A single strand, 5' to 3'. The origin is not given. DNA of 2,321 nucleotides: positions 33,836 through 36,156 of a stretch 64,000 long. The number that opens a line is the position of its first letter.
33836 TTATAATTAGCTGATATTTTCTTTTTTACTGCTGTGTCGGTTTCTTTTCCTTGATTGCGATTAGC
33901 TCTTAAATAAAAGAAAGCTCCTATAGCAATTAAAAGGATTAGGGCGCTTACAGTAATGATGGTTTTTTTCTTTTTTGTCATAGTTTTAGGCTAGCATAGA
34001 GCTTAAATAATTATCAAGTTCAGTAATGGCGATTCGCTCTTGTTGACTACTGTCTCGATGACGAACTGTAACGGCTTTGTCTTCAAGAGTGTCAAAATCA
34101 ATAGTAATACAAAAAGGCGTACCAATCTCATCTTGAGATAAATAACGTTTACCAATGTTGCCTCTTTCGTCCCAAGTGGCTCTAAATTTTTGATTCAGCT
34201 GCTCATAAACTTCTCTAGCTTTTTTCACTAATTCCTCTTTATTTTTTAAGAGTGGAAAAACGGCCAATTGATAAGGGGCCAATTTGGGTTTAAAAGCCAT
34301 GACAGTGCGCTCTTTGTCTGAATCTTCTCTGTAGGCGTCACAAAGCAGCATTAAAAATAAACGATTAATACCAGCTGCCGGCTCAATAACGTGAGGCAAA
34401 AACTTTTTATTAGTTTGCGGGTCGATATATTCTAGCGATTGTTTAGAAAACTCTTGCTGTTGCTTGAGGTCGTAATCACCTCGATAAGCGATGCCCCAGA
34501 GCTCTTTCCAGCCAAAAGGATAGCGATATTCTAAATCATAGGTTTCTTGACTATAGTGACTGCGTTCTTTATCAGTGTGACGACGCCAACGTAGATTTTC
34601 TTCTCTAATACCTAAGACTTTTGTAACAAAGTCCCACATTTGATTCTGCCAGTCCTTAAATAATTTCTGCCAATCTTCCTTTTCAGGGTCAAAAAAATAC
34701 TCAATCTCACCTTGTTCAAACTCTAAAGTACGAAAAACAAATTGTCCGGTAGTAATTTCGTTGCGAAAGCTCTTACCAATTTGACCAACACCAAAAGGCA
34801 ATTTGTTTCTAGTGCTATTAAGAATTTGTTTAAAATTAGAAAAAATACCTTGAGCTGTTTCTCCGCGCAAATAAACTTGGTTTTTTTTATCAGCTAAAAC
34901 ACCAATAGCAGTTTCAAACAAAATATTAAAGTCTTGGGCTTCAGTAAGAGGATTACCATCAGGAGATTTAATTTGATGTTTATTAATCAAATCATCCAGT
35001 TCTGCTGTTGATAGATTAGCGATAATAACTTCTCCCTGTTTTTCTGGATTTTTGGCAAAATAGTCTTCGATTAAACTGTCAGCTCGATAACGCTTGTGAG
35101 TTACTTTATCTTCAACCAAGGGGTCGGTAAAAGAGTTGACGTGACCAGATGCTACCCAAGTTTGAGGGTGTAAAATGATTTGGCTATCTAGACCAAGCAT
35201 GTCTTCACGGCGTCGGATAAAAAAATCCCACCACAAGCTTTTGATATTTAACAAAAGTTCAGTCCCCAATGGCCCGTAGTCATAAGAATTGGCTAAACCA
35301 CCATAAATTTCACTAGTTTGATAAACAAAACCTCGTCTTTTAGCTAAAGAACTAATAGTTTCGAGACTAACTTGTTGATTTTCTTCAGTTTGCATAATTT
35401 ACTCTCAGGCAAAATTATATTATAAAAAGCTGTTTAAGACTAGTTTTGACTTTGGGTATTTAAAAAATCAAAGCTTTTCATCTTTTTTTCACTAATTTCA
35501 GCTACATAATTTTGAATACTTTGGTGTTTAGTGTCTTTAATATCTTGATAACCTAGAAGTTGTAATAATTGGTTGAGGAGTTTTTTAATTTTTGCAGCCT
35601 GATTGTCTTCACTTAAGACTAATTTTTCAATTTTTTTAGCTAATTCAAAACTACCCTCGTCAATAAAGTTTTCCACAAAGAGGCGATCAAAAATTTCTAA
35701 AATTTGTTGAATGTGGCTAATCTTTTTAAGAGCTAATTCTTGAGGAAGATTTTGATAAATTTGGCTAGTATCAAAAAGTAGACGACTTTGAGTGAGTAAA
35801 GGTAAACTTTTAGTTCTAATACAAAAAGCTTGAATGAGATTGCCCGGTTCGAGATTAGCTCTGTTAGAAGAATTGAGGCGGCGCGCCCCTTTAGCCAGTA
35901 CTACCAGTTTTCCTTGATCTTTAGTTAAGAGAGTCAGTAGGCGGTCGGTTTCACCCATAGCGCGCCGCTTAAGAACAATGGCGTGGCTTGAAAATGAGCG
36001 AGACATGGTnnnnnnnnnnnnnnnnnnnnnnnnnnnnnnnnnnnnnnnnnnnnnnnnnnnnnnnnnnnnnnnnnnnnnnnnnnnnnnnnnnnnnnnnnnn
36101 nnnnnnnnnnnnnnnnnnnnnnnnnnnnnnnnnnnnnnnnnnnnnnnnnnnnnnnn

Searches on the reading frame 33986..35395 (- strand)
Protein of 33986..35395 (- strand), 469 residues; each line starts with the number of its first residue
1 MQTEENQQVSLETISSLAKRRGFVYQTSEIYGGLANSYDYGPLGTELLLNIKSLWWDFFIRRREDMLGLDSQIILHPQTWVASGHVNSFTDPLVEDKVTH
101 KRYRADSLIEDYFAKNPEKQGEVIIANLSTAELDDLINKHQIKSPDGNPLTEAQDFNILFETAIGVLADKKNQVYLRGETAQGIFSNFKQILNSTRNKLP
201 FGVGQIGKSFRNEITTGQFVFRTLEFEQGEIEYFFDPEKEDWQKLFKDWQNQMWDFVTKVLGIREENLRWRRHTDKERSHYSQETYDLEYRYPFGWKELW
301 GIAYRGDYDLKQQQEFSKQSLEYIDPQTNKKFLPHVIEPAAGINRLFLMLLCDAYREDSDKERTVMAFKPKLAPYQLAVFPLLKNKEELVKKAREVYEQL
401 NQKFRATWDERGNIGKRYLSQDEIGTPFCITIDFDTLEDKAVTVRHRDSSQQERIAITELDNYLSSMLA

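Call 65: search_protein_families(library=pfam, proteins=[window:33986-35395:-], max_evalue=0.00001)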
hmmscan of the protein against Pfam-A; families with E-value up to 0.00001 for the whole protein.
window:33986-35395:- (469 aa): 2 families
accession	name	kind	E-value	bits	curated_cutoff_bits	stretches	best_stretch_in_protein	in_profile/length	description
PF03129.25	HGTP_anticodon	-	1.3e-21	77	21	1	376-465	1-92/94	Anticodon binding domain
PF00587.30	tRNA-synt_2b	-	6.4e-08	33.3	29.3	1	169-351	6-176/179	tRNA synthetase class II core domain (G, H, P, S and T)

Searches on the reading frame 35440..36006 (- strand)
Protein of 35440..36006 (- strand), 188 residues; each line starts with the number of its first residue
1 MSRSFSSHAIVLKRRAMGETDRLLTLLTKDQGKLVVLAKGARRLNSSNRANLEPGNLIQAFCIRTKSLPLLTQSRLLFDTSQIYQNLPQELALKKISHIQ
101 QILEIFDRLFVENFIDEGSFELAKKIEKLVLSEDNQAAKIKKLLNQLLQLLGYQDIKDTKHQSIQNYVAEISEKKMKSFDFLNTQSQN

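Call 74: search_protein_families(library=pfam, proteins=[window:35440-36006:-], max_evalue=0.00001)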
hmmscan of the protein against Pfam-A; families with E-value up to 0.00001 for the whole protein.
window:35440-36006:- (188 aa): 1 family
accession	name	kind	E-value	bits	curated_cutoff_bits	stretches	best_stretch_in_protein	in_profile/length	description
PF11967.14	RecO_N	-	3.5e-17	62.6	27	1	4-76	3-76/80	Recombination protein O N terminal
